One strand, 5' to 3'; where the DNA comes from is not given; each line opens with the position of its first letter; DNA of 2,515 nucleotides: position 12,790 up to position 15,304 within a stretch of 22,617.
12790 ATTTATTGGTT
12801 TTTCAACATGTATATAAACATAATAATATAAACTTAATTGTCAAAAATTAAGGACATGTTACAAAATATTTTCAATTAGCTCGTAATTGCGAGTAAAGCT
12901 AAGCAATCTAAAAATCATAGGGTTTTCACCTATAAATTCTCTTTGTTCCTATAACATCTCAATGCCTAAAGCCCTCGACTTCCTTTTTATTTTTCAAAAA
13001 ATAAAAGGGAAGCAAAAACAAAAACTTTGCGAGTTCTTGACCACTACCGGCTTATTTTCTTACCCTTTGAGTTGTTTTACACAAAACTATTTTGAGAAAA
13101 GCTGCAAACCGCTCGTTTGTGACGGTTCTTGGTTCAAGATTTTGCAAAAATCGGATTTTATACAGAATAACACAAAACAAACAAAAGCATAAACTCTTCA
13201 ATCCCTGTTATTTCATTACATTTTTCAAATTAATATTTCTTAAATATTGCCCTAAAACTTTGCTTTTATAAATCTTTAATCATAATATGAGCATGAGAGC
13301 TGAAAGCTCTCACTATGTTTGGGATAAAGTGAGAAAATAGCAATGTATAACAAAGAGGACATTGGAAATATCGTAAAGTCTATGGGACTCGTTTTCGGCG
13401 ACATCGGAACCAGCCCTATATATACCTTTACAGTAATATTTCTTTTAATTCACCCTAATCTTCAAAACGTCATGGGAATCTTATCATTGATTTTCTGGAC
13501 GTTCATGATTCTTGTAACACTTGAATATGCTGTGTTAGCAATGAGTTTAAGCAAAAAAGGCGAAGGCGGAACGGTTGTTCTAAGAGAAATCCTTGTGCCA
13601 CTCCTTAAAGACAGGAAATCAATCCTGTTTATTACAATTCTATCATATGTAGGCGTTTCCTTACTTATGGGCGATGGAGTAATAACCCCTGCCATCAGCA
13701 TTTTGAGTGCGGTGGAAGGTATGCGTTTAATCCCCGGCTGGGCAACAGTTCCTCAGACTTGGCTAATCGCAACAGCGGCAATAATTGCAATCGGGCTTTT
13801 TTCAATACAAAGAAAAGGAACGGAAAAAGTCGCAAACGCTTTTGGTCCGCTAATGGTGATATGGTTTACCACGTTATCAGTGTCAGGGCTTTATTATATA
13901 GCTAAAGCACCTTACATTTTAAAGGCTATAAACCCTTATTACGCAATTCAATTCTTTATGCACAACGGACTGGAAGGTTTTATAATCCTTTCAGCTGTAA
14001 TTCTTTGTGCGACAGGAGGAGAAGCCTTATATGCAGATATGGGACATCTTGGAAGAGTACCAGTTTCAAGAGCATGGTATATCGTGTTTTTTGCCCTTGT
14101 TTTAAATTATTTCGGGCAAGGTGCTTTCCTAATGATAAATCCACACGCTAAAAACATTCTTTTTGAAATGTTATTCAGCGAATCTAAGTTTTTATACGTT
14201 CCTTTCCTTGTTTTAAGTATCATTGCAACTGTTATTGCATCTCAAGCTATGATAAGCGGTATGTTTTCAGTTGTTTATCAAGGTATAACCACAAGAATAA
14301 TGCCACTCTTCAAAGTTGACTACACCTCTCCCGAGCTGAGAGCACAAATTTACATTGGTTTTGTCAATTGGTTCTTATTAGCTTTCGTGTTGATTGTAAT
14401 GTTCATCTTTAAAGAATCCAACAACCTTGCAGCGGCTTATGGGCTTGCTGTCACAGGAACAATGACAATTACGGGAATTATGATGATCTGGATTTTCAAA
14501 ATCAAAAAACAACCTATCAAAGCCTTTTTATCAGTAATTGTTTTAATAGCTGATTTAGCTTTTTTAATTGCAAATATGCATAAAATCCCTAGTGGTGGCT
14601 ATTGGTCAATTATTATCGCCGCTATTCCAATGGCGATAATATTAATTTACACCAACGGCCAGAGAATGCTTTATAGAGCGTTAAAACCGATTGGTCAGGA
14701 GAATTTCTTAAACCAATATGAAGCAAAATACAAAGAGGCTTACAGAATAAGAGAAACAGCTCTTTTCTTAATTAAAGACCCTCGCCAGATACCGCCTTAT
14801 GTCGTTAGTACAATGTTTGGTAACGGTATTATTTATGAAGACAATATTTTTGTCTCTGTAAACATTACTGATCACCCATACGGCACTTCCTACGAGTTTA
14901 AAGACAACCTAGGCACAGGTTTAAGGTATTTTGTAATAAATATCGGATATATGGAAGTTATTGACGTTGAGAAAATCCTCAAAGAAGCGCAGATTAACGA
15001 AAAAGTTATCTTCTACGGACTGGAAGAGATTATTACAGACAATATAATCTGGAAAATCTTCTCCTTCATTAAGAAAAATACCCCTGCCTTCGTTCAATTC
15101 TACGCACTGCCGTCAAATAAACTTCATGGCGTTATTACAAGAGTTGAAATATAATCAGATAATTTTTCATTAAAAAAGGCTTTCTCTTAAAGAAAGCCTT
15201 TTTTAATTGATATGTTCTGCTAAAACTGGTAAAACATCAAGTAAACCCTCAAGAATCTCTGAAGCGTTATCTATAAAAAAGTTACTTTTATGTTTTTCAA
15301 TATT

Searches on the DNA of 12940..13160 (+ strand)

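Call 32: search_dna_similar(query=window:12940-13160:+, collection=phages, mode=distant, max_evalue=0.01)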
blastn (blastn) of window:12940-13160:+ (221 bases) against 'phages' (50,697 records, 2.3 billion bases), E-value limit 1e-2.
No match.
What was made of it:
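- Tried and rejected: blastn against the phage collection found no match (call 32).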

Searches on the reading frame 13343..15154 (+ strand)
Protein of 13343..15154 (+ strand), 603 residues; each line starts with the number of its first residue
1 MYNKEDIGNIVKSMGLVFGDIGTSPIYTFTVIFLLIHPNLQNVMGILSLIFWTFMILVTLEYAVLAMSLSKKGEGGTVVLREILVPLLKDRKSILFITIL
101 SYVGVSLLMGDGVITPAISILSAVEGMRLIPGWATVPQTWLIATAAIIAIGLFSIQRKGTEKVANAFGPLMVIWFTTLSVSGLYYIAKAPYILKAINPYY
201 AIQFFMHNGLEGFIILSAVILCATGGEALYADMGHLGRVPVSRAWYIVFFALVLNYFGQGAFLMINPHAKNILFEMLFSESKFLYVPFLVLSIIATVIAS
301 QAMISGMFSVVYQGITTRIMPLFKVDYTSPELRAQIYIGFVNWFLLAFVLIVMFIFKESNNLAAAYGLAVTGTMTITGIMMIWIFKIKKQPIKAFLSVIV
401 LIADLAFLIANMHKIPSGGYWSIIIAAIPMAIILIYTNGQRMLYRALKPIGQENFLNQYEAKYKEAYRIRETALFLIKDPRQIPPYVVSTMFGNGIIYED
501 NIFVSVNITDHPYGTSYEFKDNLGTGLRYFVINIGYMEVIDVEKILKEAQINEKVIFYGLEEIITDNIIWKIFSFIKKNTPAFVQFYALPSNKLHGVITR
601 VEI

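Call 9: search_protein_families(library=pfam, proteins=[window:13343-15154:+])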
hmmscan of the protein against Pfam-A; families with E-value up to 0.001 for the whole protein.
window:13343-15154:+ (603 aa): 2 families
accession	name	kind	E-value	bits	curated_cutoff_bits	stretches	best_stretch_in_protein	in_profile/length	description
PF02705.21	K_trans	-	7.1e-154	513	24.8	1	10-448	2-442/454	K+ potassium transporter integral membrane domain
PF22776.1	K_trans_C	-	3.5e-25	89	24.8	1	471-603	2-151/151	K+ potassium transporter C-terminal domain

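Call 15: find_encoding_contigs(protein=window:13343-15154:+, flank=10000, max_places=6)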
Protein window:13343-15154:+ (603 aa): 1 contig read that carries it; 1 place shown.
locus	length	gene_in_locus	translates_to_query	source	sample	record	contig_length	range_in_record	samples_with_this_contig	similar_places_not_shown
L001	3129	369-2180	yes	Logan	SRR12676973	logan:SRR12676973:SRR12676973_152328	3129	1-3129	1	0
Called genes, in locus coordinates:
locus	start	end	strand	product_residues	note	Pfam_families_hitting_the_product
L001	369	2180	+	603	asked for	PF02705:K_trans, PF22776:K_trans_C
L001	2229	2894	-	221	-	-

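Call 20: find_homologous_proteins(query=window:13343-15154:+, max_evalue=1e-50)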
Query window:13343-15154:+ (603 aa): 8000 proteins with E <= 1e-50 among 8000 candidates; the best 120 are listed.
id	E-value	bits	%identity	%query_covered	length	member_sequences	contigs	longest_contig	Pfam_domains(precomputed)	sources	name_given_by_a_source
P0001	0.0e+0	1314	100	100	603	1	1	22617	PF02705.22,PF22776.1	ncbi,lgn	ncbi:MAG: KUP/HAK/KT family potassium transporter [bacterium]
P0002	0.0e+0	1073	80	100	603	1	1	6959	PF02705.22,PF22776.1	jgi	jgi:KUP system potassium uptake protein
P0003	0.0e+0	1069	79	100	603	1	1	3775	PF02705.22,PF22776.1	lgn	-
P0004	4.3e-295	998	76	100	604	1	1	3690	PF02705.22,PF22776.1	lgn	-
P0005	4.5e-276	935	70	100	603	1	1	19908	PF02705.22,PF22776.1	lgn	-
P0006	1.8e-270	917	69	100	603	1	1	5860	PF02705.22,PF22776.1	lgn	-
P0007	2.2e-269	913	69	100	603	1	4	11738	PF02705.22,PF22776.1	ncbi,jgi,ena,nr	ncbi:MAG: potassium transporter Kup [Candidatus Melainabacteria bacterium RIFOXYA12_FULL_32_12]|nr:M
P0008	1.2e-265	901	68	100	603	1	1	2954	PF02705.22,PF22776.1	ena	-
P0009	1.3e-264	897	68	100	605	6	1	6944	PF02705.22,PF22776.1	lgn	-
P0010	3.9e-264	896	68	100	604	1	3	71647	PF02705.22,PF22776.1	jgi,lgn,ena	-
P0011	5.2e-264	895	67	100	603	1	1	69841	PF02705.22,PF22776.1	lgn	-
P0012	6.4e-264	895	67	100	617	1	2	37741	PF02705.22,PF22776.1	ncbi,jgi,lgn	-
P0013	6.8e-264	895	67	100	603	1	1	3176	PF02705.22,PF22776.1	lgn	-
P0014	3.7e-263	892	68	100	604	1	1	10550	PF02705.22,PF22776.1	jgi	-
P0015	5.4e-262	889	67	100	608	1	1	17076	PF02705.22,PF22776.1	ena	-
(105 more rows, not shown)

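Call 21: find_encoding_contigs(protein=P0002, flank=10000, max_places=4)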
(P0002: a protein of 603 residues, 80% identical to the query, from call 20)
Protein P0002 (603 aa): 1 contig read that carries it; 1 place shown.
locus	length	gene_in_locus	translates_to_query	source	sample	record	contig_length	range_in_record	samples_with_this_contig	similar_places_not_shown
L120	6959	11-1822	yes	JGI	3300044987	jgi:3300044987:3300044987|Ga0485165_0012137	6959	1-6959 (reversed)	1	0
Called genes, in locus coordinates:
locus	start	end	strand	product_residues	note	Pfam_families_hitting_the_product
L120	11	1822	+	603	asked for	PF02705:K_trans, PF22776:K_trans_C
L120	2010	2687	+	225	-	PF05257:CHAP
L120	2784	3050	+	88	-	-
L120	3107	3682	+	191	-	-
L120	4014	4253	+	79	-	-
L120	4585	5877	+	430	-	PF04466:Terminase_3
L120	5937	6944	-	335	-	-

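Call 22: find_encoding_contigs(protein=P0003, flank=10000, max_places=4)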
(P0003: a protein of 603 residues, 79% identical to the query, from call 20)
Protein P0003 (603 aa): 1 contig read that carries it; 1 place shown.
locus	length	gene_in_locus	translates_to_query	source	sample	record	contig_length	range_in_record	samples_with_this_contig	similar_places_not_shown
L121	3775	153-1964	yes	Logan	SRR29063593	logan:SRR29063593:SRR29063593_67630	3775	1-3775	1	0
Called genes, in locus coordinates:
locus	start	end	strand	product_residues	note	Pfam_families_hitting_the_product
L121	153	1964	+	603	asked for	PF02705:K_trans, PF22776:K_trans_C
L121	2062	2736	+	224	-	PF05257:CHAP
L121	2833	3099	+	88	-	-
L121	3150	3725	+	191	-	-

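Call 23: find_encoding_contigs(protein=P0005, flank=10000, max_places=4)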
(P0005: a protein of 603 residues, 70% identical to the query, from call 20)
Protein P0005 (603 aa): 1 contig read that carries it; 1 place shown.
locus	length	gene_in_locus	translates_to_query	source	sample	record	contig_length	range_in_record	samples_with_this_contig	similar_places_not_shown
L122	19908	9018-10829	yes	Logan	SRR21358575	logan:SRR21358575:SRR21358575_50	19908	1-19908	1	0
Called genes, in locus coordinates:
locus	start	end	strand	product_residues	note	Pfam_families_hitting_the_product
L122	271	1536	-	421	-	PF01053:Cys_Met_Meta_PP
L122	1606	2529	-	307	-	PF00809:Pterin_bind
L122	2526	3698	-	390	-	-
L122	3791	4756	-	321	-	PF03773:ArsP_1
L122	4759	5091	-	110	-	PF01022:HTH_5, PF12840:HTH_20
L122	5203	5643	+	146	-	PF00583:Acetyltransf_1, PF13673:Acetyltransf_10, PF13508:Acetyltransf_7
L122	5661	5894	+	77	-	PF13192:Thioredoxin_3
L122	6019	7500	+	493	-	PF00149:Metallophos, PF12850:Metallophos_2 (weak), PF02872:5_nucleotid_C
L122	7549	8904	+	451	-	PF02861:Clp_N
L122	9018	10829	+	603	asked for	PF02705:K_trans, PF22776:K_trans_C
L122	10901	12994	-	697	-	-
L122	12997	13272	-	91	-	-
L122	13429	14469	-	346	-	PF08240:ADH_N, PF16912:Glu_dehyd_C, PF02826:2-Hacid_dh_C, PF00107:ADH_zinc_N, PF13602:ADH_zinc_N_2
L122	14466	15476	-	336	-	PF08240:ADH_N, PF00107:ADH_zinc_N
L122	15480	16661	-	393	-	PF00696:AA_kinase, PF01472:PUA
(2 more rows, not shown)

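Call 52: find_encoding_contigs(protein=P0004, flank=10000, max_places=4)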
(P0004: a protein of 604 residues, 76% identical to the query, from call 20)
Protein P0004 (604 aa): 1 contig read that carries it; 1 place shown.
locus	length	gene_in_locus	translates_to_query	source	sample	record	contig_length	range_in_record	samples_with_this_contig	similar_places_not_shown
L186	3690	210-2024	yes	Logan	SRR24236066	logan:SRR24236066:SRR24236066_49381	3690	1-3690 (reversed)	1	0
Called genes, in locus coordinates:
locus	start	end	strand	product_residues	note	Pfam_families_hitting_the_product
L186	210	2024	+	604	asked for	PF02705:K_trans, PF22776:K_trans_C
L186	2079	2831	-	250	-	-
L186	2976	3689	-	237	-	?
